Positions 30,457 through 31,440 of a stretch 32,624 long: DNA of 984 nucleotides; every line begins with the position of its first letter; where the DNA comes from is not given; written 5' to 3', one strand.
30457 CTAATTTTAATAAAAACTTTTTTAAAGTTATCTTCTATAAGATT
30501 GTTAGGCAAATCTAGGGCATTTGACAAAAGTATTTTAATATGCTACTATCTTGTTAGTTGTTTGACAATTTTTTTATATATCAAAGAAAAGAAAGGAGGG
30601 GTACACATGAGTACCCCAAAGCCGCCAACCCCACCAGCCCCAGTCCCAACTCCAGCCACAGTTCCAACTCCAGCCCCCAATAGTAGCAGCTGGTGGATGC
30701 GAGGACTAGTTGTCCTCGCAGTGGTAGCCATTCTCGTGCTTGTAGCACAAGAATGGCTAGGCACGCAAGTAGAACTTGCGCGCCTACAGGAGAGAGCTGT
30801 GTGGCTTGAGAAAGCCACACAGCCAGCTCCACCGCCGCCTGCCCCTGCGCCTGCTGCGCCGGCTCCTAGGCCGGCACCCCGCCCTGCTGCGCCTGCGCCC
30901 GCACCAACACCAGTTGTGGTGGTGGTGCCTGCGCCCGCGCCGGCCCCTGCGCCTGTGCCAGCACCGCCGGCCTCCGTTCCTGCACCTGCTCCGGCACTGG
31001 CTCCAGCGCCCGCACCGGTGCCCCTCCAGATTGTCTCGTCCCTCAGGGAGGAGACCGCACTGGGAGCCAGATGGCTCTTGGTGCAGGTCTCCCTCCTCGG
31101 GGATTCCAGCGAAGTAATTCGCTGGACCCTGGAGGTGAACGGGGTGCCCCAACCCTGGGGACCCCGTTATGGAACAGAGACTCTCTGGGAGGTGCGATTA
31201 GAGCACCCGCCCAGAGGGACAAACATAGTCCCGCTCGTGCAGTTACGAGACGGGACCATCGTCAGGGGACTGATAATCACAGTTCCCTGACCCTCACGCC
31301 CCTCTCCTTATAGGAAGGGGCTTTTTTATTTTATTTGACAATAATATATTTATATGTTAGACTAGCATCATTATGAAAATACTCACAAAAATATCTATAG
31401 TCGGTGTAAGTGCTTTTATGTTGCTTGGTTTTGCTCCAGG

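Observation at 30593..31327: Sharply bounded single-gene high-GC island encoding a Pro/Ala-rich membrane protein, with the only perfect SD in the window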

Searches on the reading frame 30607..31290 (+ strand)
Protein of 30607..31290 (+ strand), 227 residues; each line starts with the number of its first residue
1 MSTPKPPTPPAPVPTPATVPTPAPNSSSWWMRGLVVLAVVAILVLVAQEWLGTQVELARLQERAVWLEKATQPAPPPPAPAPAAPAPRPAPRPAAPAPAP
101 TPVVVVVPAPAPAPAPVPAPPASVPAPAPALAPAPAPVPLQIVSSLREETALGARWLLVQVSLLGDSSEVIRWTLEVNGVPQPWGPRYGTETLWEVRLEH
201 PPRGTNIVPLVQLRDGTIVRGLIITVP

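Call 11: search_protein_families(library=pfam, proteins=[window:30607-31290:+], max_evalue=1)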
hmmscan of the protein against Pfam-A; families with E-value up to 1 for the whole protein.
window:30607-31290:+ (227 aa): 0 families

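Call 15: list_cluster_members(proteins=[window:30607-31287:+, window:29556-30404:-, window:28703-29425:+, window:26830-28713:+])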
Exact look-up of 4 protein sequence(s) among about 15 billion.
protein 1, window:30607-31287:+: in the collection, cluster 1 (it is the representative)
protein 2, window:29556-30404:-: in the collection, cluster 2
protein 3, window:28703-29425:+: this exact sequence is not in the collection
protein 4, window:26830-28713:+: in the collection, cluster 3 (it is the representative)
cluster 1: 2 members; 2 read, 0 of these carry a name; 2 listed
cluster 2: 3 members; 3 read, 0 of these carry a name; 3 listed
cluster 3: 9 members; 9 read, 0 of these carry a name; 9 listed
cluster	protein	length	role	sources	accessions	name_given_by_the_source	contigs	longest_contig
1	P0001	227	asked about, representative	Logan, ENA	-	-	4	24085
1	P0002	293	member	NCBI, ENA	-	-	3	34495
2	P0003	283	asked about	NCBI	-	-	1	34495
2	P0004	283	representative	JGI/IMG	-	-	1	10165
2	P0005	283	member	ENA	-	-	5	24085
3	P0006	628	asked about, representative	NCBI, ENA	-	-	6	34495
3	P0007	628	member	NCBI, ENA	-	-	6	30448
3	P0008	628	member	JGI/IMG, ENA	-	-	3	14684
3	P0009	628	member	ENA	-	-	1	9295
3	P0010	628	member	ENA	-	-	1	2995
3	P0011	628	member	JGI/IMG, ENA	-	-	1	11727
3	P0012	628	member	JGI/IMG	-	-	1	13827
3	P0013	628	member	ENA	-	-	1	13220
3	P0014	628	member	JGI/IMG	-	-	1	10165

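Call 17: find_encoding_contigs(protein=P0001, flank=10000, max_places=10)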
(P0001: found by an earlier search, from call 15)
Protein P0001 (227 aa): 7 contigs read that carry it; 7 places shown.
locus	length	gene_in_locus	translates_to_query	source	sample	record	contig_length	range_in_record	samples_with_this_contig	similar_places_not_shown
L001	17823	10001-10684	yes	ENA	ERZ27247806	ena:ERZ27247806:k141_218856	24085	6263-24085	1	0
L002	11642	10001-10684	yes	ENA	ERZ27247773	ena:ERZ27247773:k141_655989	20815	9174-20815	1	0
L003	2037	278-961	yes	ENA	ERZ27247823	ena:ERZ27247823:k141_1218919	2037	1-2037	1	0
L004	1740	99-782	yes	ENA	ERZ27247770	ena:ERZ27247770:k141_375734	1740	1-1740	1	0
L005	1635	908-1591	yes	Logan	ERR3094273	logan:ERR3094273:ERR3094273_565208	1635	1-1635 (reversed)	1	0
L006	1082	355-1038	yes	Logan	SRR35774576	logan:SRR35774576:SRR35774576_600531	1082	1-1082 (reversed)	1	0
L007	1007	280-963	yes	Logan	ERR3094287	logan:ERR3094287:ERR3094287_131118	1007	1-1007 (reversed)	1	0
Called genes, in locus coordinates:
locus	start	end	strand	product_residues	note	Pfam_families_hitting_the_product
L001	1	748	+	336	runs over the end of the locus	PF06723:MreB_Mbl, PF00012:HSP70, PF14450:FtsA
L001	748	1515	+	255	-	PF13177:DNA_pol3_delta2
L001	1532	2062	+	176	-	PF01765:RRF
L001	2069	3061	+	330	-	PF02163:Peptidase_M50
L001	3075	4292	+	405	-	PF00587:tRNA-synt_2b, PF03129:HGTP_anticodon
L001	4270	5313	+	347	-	PF06723:MreB_Mbl, PF00022:Actin (weak), PF00012:HSP70, PF11104:PilM_2 (faint), PF14450:FtsA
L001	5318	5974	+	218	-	PF04085:MreC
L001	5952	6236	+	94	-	-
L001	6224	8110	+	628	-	PF03717:PBP_dimer, PF00905:Transpeptidase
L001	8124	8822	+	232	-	PF00121:TIM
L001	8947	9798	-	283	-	-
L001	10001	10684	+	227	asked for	-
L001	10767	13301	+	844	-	PF00041:fn3 (faint), PF16655:PhoD_N (faint), PF16656:Pur_ac_phosph_N (faint), PF17964:Big_10 (faint), PF25059:FN3_DSCAM-DSCAML_C (faint), PF23376:Fn3_VIN3 (faint)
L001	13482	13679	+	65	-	PF01176:eIF-1a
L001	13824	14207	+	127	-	PF00416:Ribosomal_S13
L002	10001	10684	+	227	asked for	-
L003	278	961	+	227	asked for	-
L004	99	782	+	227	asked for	-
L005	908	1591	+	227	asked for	-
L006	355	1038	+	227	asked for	-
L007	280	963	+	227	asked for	-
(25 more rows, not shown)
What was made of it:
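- On Horizontally acquired genomic island: Neighbours within 10 kb are housekeeping genes (call 17).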

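Call 18: find_encoding_contigs(protein=P0002, flank=10000, max_places=10)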
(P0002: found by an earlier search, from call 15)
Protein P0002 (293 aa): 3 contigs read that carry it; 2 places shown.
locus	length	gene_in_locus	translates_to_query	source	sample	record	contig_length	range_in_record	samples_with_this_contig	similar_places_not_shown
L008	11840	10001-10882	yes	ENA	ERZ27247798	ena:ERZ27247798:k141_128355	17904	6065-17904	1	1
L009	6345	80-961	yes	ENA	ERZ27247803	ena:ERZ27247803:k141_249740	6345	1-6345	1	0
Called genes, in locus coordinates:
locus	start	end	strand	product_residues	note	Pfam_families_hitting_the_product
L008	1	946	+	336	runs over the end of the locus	PF06723:MreB_Mbl, PF00012:HSP70, PF14450:FtsA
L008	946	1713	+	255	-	PF13177:DNA_pol3_delta2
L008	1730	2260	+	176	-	PF01765:RRF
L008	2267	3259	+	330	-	PF02163:Peptidase_M50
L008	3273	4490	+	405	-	PF00587:tRNA-synt_2b, PF03129:HGTP_anticodon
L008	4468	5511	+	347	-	PF06723:MreB_Mbl, PF00022:Actin (weak), PF00012:HSP70, PF11104:PilM_2 (faint), PF14450:FtsA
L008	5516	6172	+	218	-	PF04085:MreC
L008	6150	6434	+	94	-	-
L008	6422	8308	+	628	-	PF03717:PBP_dimer, PF00905:Transpeptidase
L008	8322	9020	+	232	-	PF00121:TIM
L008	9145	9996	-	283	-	-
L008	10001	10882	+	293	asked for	-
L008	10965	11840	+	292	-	?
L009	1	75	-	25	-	?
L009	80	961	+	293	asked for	-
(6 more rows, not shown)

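Call 19: find_encoding_contigs(protein=P0004, flank=10000, max_places=10)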
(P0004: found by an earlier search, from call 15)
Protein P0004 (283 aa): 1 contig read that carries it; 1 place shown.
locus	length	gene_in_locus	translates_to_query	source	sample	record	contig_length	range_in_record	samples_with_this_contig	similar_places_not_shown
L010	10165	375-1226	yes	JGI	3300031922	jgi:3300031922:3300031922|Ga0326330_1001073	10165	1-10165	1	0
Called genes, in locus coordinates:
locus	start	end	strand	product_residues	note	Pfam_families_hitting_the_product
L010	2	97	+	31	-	?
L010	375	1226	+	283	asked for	-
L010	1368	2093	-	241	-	PF00121:TIM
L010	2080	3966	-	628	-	PF03717:PBP_dimer, PF00905:Transpeptidase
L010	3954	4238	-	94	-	-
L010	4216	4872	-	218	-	PF04085:MreC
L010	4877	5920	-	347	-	PF06723:MreB_Mbl, PF00022:Actin (weak), PF00012:HSP70, PF11104:PilM_2 (faint), PF14450:FtsA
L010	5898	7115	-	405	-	PF00587:tRNA-synt_2b, PF03129:HGTP_anticodon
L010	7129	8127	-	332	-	PF02163:Peptidase_M50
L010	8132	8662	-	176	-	PF01765:RRF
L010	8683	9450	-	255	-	PF13177:DNA_pol3_delta2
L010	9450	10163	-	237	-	?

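Call 20: find_encoding_contigs(protein=P0005, flank=10000, max_places=10)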
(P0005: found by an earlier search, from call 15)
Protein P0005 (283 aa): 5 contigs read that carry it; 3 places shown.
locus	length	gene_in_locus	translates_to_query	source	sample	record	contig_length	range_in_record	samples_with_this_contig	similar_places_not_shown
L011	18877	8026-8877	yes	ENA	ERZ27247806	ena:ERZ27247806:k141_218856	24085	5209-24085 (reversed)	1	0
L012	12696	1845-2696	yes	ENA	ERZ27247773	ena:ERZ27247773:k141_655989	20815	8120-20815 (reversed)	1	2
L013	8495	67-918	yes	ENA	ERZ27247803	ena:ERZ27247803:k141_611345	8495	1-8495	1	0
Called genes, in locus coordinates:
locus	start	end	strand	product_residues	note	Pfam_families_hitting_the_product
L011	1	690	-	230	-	?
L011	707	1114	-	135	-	PF00380:Ribosomal_S9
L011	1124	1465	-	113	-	PF00572:Ribosomal_L13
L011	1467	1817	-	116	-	PF01196:Ribosomal_L17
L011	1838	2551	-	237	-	PF01193:RNA_pol_L, PF01000:RNA_pol_A_bac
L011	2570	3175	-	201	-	PF00163:Ribosomal_S4, PF01479:S4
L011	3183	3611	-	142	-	PF00411:Ribosomal_S11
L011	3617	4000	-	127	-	PF00416:Ribosomal_S13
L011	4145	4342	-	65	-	PF01176:eIF-1a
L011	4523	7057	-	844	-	PF00041:fn3 (faint), PF16655:PhoD_N (faint), PF16656:Pur_ac_phosph_N (faint), PF17964:Big_10 (faint), PF25059:FN3_DSCAM-DSCAML_C (faint), PF23376:Fn3_VIN3 (faint)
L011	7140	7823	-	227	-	-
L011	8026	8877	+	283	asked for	-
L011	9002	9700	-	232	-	PF00121:TIM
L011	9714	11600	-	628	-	PF03717:PBP_dimer, PF00905:Transpeptidase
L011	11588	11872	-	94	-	-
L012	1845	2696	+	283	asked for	-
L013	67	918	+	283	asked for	-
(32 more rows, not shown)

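Call 60: search_protein_families(library=ncbifam, proteins=[window:30607-31287:+], max_evalue=1)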
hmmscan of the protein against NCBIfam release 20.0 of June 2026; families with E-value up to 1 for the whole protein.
window:30607-31287:+ (227 aa): 3 families
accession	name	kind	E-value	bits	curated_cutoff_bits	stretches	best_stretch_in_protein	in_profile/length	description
NF033761.1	gliding_GltJ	equivalog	0.00079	18.6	450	1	8-139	350-479/671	adventurous gliding motility protein GltJ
NF041808.1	daptide_123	subfamily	0.015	15.1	25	1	23-47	12-36/37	daptide-type RiPP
NF040486.1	SrfA_fam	subfamily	0.06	12.7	150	1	3-129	193-315/438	SrfA family protein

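Call 61: predict_structure(alignment_id=A4)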
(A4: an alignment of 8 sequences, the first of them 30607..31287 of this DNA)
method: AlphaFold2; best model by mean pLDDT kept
length: 227 residues; sequences in the alignment: 8
mean_pLDDT: 77.6   pTM: 0.41
mean pLDDT of the five models: 77.6, 77.4, 76.5, 76.0, 75.2
residues with pLDDT >= 90: 68; 70-90: 79; 50-70: 76; < 50: 4
segments of 3 or more residues with pLDDT < 50: none
pLDDT, mean of each block of 10 residues (from residue 1): 68 63 63 91 93 87 86 79 62 56 57 60 53 60 86 88 89 95 89 89 93 93 90
secondary structure, 60 per line:
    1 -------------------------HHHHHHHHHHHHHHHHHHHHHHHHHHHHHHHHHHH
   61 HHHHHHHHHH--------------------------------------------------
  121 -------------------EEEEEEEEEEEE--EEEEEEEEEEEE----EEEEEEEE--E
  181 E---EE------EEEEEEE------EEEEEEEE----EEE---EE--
elements in order: H26-70 E140-151 E154-165 E170-177 E193-199 E206-213 E218-220
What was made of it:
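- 30682..30816 (+): TM helix plus juxtamembrane helix (residues 26-70). Its codons form four or five strong hairpins. AlphaFold2 helix at pLDDT 79-93 (call 61).
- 31024..31287 (+): C-terminal 88-aa all-beta (Ig/Fn3-like) domain that defines the family. GC3 is 0.70, and its mRNA forms about nine conserved helices. AlphaFold2 pLDDT 86-95 (call 61).
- On Ig/Fn3-like beta-sandwich fold: The model is confident and all-beta (call 61).
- Checked: AlphaFold2 supports the protein architecture: helix 26-70, low-confidence coil (pLDDT 53-62) across the Pro/Ala stretch, all-beta domain 140-227 at pLDDT about 90 (call 61).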

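Call 65: fold_search(model_id=the predicted structure, library=pdb)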
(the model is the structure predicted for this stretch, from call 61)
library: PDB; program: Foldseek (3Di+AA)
matches with E <= 10: 1350; with E <= 0.001: 0
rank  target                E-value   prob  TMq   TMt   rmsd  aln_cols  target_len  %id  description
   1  9e6y_A                5.7e-03  1.00  0.30  0.57   4.1       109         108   12  Structure of CD112 (Nectin-2) domain 1 bound to CD112R (PVRIG) (released 2025-05-07)
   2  6xsz_A                6.1e-03  1.00  0.25  0.13   4.4        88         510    8  The structure of the M60 catalytic domain from Clostridium perfringens ZmpC (released 2021-02-03)
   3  7sr4_D                6.4e-03  1.00  0.29  0.55   6.0       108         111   12  Single chain trimer HLA-A*02:01 (H98L, Y108C) with HPV.16 E7 peptide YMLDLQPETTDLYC (released 2022-11-23)
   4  6xsz_B                7.6e-03  1.00  0.25  0.13   4.5        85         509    6  The structure of the M60 catalytic domain from Clostridium perfringens ZmpC (released 2021-02-03)
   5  6xsz_D                7.6e-03  1.00  0.25  0.13   4.6        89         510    8  The structure of the M60 catalytic domain from Clostridium perfringens ZmpC (released 2021-02-03)
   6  2w1n                  8.0e-03  1.00  0.26  0.26   4.7        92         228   11  cohesin and fibronectin type-III double module construct from the Clostridium perfringens glycoside hydrolase GH84C (released 2009-02-03)
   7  6drv_A                9.0e-03  1.00  0.27  0.07   4.4       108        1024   16  Beta-galactosidase (released 2018-07-11)
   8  5kdn                  1.0e-02  1.00  0.23  0.12   5.0        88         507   10  ZmpB metallopeptidase from Clostridium perfringens (released 2017-01-11)
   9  9kvu                  1.1e-02  1.00  0.29  0.63   4.6        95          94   13  Structure of B1 domain in the bifunctional enzyme CelAly (released 2026-03-18)
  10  1lwr_MODEL_1_A        1.1e-02  0.99  0.22  0.42   5.5        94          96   10  Solution structure of the NCAM fibronectin type III module 2 (released 2003-06-03)
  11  1k85_MODEL_1_A        1.1e-02  1.00  0.24  0.52   4.4        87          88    8  Solution structure of the fibronectin type III domain from Bacillus circulans WL-12 Chitinase A1. (released 2002-12-18)
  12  5kdu_A                1.1e-02  0.99  0.22  0.11   5.3        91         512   11  ZmpB metallopeptidase in complex with a2,6-Sialyl T-antigen (released 2017-01-11)
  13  7sqp_B                1.3e-02  1.00  0.29  0.52   6.0       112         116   12  Single chain trimer HLA-A*02:01 (Y108C) with HPV.16 E7 peptide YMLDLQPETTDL (released 2022-11-23)
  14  3pe9_A                1.4e-02  1.00  0.27  0.57   4.7        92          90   15  Structures of Clostridium thermocellum CbhA fibronectin(III)-like modules (released 2011-11-23)
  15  5jip_B                1.6e-02  1.00  0.25  0.19   4.3        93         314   15  Crystal structure of the Clostridium perfringens spore cortex lytic enzyme SleM (released 2016-08-10)
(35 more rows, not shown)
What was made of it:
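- On TonB family: The domain is a generic beta-sandwich (calls 61, 65).
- Closest known: TonB- or FtsN-type bitopic envelope proteins. Different: The C-domain is an Ig/Fn3-like beta-sandwich (calls 61, 65).
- The structure is in calls 61 and 65.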

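Call 91: search_protein_families(library=phrogs, proteins=[window:30607-31287:+], max_evalue=0.01)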
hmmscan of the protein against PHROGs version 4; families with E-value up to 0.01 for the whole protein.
window:30607-31287:+ (227 aa): 0 families
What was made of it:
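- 30607..31290 (+): CDS of 227 aa. It encodes a bitopic membrane protein of a new family, and its mRNA is about 65% base-paired. No Pfam, NCBIfam or PHROG family matches (calls 11, 60, 91).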

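Call 93: fold_search(model_id=the predicted structure, library=viral)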
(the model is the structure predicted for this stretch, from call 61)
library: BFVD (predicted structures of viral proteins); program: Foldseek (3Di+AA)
matches with E <= 10: 441; with E <= 0.001: 1
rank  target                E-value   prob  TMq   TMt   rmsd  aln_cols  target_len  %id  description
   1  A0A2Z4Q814            6.1e-04  1.00  0.24  0.32   8.7       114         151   12  (no name in the UniProt tables at hand)
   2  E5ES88                2.0e-03  0.99  0.23  0.05  22.4       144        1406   22  (no name in the UniProt tables at hand)
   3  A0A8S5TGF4            4.0e-03  1.00  0.30  0.12   3.4        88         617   11  Uncharacterized protein [Phage sp. ctL4h4]
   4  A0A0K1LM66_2          9.8e-03  1.00  0.29  0.10   3.7        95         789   16  Tail fiber protein [Caulobacter phage Seuss]
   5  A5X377                9.8e-03  1.00  0.25  0.18   5.0        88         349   11  A5 tail fiber protein (Fragment) [Enterobacteria phage A5]
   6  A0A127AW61            1.0e-02  1.00  0.32  0.10   4.0        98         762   15  Putative regulator of chromosome condensation [Bacillus phage SP-15]
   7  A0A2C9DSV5            1.1e-02  1.00  0.26  0.20   4.1        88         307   18  CD200-like protein [Western grey kangaroopox virus]
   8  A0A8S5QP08            1.2e-02  0.99  0.26  0.31   5.0       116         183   10  Uncharacterized protein [Caudovirales sp. ctSH72]
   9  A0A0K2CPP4            1.4e-02  1.00  0.30  0.08   4.2        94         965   11  LamG-like jellyroll fold domain-containing protein [Brevibacillus phage SecTim467]
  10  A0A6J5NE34            1.4e-02  0.91  0.21  0.33   9.3       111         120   12  Fibronectin type III [uncultured Caudovirales phage]
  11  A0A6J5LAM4            1.7e-02  0.97  0.24  0.33   5.8       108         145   16  Uncharacterized protein [uncultured Caudovirales phage]
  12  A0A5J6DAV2            2.0e-02  0.99  0.27  0.45   8.3       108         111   17  Uncharacterized protein [Erwinia phage pEp_SNUABM_01]
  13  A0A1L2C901            2.1e-02  0.99  0.27  0.10   4.1        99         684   10  Fibronectin type-III domain-containing protein [Pseudomonas phage ZC03]
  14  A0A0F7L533            2.1e-02  0.99  0.27  0.28  13.0       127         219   12  Fibronectin type-III domain-containing protein [uncultured marine virus]
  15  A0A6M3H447            2.4e-02  0.99  0.24  0.05   5.5        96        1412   20  (no name in the UniProt tables at hand)
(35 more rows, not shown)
